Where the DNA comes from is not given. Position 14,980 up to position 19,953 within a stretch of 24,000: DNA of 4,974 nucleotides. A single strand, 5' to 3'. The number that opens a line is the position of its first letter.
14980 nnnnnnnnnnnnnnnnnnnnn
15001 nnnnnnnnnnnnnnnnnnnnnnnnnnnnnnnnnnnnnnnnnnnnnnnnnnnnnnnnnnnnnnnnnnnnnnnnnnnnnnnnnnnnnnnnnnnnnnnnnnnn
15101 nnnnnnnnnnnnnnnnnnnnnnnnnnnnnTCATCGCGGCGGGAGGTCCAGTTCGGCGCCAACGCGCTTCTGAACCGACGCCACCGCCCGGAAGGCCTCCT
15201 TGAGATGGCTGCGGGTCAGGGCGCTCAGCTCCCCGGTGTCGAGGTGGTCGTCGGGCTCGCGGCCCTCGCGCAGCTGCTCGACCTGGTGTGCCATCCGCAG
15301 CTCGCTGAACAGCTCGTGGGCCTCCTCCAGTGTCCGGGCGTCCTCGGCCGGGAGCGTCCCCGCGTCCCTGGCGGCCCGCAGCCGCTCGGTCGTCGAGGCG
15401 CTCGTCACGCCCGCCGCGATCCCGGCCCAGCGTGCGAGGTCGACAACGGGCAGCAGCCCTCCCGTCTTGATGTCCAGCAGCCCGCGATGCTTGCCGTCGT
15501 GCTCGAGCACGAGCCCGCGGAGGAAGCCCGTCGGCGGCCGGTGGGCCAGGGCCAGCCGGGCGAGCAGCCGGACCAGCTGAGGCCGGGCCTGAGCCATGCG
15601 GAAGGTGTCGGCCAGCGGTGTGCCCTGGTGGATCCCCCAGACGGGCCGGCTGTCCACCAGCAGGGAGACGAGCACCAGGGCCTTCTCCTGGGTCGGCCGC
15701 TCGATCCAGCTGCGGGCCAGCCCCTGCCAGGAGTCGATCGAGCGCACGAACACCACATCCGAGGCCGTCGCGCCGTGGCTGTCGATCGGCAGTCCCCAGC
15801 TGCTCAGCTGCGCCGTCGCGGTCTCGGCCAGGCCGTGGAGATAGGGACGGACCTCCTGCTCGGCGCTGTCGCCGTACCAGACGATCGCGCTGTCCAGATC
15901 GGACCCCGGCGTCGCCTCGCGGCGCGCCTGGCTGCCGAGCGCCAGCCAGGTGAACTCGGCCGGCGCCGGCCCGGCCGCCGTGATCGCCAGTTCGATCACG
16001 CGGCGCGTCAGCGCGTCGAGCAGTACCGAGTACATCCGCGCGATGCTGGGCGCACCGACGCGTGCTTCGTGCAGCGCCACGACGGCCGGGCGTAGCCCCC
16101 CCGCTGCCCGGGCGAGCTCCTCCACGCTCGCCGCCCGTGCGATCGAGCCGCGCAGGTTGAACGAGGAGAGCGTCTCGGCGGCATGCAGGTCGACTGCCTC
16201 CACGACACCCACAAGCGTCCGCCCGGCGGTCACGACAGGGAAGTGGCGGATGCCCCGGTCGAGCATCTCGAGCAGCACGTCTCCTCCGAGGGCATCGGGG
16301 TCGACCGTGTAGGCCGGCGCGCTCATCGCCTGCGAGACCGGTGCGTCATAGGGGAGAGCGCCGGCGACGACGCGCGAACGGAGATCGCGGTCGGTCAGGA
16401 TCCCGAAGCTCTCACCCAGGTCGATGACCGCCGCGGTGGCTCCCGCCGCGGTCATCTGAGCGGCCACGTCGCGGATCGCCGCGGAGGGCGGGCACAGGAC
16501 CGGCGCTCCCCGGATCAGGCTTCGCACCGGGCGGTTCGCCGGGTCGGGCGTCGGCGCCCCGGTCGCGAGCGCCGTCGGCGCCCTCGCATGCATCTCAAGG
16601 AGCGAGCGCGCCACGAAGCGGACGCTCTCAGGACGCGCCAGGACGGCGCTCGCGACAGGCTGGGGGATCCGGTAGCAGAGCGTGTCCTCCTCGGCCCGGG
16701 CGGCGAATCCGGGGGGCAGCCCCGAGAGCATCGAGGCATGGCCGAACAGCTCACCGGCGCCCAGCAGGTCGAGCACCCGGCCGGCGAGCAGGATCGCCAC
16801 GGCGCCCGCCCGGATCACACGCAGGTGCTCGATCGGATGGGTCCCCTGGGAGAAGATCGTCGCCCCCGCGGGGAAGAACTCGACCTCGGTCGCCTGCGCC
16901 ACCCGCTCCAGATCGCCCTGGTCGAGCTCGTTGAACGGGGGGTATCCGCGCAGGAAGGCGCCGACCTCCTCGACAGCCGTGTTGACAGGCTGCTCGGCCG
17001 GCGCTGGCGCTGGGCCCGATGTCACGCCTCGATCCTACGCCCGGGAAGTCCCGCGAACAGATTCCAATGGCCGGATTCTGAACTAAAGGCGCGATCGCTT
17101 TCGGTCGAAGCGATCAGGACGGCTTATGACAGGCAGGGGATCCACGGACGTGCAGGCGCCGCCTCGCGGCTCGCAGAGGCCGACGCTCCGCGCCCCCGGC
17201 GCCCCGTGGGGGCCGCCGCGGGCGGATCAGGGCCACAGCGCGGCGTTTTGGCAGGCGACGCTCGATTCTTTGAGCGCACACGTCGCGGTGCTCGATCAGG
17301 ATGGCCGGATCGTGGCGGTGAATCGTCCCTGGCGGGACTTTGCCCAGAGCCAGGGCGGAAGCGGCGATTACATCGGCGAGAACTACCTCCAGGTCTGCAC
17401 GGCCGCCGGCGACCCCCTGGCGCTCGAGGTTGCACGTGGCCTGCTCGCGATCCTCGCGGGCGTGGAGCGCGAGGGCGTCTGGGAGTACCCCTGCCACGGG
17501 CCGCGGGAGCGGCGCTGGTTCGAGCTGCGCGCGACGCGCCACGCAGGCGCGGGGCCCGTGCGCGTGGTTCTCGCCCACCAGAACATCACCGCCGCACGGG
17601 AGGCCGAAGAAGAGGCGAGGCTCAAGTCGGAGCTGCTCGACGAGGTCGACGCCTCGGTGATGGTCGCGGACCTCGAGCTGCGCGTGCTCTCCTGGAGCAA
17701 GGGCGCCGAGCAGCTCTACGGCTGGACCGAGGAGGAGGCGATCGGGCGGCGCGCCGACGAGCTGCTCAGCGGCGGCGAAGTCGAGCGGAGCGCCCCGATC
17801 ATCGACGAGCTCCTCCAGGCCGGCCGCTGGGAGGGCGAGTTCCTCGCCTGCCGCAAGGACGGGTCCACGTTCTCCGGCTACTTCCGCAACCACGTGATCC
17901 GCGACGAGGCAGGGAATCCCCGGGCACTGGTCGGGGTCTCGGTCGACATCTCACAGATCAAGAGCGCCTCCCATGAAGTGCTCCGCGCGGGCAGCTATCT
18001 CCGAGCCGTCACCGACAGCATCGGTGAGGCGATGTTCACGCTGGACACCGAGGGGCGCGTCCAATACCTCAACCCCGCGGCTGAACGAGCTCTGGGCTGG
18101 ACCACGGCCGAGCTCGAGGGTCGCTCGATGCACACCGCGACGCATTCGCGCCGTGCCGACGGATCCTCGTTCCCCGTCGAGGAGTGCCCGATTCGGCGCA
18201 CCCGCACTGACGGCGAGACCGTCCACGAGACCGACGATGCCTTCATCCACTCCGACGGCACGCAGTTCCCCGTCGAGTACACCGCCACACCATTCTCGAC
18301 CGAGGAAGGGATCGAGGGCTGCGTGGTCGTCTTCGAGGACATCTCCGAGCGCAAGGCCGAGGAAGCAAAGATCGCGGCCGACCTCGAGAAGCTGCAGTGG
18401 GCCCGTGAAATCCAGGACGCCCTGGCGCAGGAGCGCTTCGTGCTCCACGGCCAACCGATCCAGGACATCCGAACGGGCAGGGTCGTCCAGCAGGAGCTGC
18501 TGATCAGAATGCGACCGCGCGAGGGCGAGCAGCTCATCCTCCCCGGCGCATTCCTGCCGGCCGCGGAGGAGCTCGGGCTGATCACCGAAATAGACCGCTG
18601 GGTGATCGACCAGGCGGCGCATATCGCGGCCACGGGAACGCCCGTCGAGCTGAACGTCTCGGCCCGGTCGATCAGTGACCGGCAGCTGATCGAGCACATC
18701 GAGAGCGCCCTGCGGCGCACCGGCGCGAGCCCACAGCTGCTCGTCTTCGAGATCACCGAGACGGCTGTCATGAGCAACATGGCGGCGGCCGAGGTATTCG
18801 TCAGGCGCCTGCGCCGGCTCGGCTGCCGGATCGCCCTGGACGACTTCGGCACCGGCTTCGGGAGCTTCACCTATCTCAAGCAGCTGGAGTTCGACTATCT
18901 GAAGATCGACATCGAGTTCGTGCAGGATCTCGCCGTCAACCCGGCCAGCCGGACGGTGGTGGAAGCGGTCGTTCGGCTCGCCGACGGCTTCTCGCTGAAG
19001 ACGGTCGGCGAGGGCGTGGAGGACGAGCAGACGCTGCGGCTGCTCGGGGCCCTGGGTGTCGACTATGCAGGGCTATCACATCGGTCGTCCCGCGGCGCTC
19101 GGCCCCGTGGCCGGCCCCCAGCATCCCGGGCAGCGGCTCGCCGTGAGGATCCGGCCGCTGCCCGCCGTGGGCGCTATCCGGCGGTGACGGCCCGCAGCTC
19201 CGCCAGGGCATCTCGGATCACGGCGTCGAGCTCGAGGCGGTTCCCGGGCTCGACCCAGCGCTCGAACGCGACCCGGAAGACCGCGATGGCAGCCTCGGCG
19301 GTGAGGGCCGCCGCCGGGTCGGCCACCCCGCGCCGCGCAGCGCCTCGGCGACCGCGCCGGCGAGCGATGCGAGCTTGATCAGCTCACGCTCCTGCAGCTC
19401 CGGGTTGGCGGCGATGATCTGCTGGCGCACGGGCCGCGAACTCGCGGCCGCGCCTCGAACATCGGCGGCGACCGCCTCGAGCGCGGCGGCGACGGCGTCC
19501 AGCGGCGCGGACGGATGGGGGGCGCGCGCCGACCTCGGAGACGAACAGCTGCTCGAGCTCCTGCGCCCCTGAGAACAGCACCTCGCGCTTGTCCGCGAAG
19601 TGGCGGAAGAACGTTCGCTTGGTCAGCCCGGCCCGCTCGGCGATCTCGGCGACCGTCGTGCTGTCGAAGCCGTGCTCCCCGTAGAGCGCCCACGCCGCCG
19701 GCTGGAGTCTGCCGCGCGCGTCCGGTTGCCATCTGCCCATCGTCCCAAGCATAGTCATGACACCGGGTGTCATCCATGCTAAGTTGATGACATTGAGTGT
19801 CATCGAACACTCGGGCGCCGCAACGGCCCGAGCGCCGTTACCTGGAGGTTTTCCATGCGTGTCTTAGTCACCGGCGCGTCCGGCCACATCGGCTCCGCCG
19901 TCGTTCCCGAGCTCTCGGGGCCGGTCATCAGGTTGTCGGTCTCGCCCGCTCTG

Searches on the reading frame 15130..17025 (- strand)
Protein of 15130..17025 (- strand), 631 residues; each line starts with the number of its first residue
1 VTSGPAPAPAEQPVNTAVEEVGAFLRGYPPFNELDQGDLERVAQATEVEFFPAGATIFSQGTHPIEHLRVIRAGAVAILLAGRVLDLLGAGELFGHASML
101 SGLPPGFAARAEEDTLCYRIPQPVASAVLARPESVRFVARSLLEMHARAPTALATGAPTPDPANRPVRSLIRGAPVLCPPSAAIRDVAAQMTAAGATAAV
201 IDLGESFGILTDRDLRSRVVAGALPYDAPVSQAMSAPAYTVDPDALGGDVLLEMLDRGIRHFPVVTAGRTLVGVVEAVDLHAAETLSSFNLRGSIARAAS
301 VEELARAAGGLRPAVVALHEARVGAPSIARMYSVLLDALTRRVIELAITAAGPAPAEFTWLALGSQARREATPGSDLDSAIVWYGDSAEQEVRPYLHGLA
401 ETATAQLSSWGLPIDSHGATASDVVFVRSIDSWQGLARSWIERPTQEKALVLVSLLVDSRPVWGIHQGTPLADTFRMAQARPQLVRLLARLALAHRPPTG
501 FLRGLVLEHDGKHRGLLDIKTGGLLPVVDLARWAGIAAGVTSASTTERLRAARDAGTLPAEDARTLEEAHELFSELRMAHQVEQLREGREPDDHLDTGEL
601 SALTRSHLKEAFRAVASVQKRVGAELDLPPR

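Call 10: search_protein_families(library=pfam, proteins=[window:15130-17025:-], max_evalue=0.001)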
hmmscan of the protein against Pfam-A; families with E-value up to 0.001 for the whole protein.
window:15130-17025:- (631 aa): 4 families
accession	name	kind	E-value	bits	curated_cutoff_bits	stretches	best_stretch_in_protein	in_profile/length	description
PF10335.14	DUF294_C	-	4e-44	150.4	22.5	1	483-624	2-143/145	Putative nucleotidyltransferase substrate binding domain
PF03445.19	DUF294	-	4e-28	98.5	21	1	314-446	6-137/138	Putative nucleotidyltransferase DUF294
PF00571.33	CBS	-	1.4e-11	44.9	24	1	230-280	1-51/57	CBS domain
PF00027.35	cNMP_binding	-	3.3e-11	43.4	27.5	1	49-128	2-85/89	Cyclic nucleotide-binding domain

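Call 12: search_protein_families(library=ncbifam, proteins=[window:15130-17025:-], max_evalue=0.00001)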
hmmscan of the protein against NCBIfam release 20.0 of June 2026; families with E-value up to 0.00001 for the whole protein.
window:15130-17025:- (631 aa): 0 families

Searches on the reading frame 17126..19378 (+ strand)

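Call 10: search_protein_families(library=pfam, proteins=[window:17126-19378:+], max_evalue=0.001)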
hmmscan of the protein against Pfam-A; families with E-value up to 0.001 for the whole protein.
window:17126-19378:+ (750 aa): 7 families
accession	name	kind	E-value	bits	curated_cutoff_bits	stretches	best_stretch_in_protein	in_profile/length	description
PF00563.25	EAL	-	1.5e-64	218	31.3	1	427-648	2-228/236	EAL domain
PF08448.16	PAS_4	-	3.4e-30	104.9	23.1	3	297-410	2-109/110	PAS fold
PF13426.13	PAS_9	-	8.1e-28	97.2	27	2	301-408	2-103/103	PAS domain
PF00989.32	PAS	-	1.9e-24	86.3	22.6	2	292-406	3-113/113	PAS fold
PF13188.13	PAS_8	-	4.7e-15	55.3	21.8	1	291-336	2-44/65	PAS domain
PF08447.18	PAS_3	-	7.6e-12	45.8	25.6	1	188-271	2-88/89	PAS fold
PF12860.13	PAS_7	-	1.9e-05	25.2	27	0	46-161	1-114/115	PAS fold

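Call 12: search_protein_families(library=ncbifam, proteins=[window:17126-19378:+], max_evalue=0.00001)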
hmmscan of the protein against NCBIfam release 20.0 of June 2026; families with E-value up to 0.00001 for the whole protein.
window:17126-19378:+ (750 aa): 22 families
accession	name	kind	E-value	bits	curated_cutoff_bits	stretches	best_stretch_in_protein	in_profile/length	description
NF007298.0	PRK09776.1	equivalog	7.2e-66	222.8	1135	2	412-648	848-1088/1111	diguanylate cyclase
NF045675.1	PhdiestaseDibA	equivalog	6.7e-64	216.3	980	2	421-645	374-604/623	phosphodiesterase DibA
NF007474.0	PRK10060.1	equivalog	1.8e-45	155.4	782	1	428-647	412-635/663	cyclic di-GMP phosphodiesterase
TIGR00229.1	sensory_box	domain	1e-43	148.5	22.9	2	291-415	6-125/126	PAS domain S-box protein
NF052458.1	PhdiestGepA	equivalog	1.9e-43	148.7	1200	1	406-646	575-821/840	phosphodiesterase GepA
NF053781.1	cdiGMPphdstlr2612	equivalog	1.7e-41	142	1600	2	420-648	1011-1247/1268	Tlr1612 family c-di-GMP phosphodiesterase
NF008807.1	PRK11829.1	equivalog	2.1e-37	128.6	733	1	422-648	413-644/670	biofilm formation regulator HmsP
NF008467.0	PRK11359.1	equivalog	3.7e-36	124.4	857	1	421-643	541-769/800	oxygen-sensing cyclic-di-GMP phosphodiesterase DosP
NF007839.0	PRK10551.1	equivalog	2.7e-34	118.6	461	1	424-647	263-491/518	cyclic di-GMP phosphodiesterase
NF045673.1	c-di-GMPRcptLapD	equivalog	1.9e-33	115.7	1020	1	414-646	401-634/647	cyclic di-GMP receptor LapD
NF052596.1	RR_EAL_PvrR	equivalog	4.7e-30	104.5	580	1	408-646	126-369/398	response regulator cyclic di-GMP phosphodiesterase PvrR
NF052573.1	HisKinEspAMyxo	equivalog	1.3e-24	86.3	1400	2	142-248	231-338/755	serine histidine kinase EspA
NF008281.1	PRK11059.1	equivalog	4.1e-22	78.2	663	1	424-646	396-619/633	RNase E specificity factor CsrD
NF041777.1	sens_FixL_Rhizob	equivalog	2.3e-17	62.8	850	1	254-337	87-170/485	sensor protein FixL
NF052265.1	EAL_dom_RimA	equivalog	2.4e-16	59.7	430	1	438-646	17-223/248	S6 modification regulatory phosphodiesterase RimA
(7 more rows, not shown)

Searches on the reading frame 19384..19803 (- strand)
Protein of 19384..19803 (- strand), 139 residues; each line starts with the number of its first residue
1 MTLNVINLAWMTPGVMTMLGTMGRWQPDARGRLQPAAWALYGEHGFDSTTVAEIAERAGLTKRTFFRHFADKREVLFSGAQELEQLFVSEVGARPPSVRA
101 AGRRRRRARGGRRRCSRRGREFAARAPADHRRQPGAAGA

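Call 10: search_protein_families(library=pfam, proteins=[window:19384-19803:-], max_evalue=0.001)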
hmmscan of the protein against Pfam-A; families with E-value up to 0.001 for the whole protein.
window:19384-19803:- (139 aa): 1 family
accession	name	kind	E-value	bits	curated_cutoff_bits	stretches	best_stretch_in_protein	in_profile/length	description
PF00440.29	TetR_N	-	3.5e-15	56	24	1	36-76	4-44/47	Bacterial regulatory proteins, tetR family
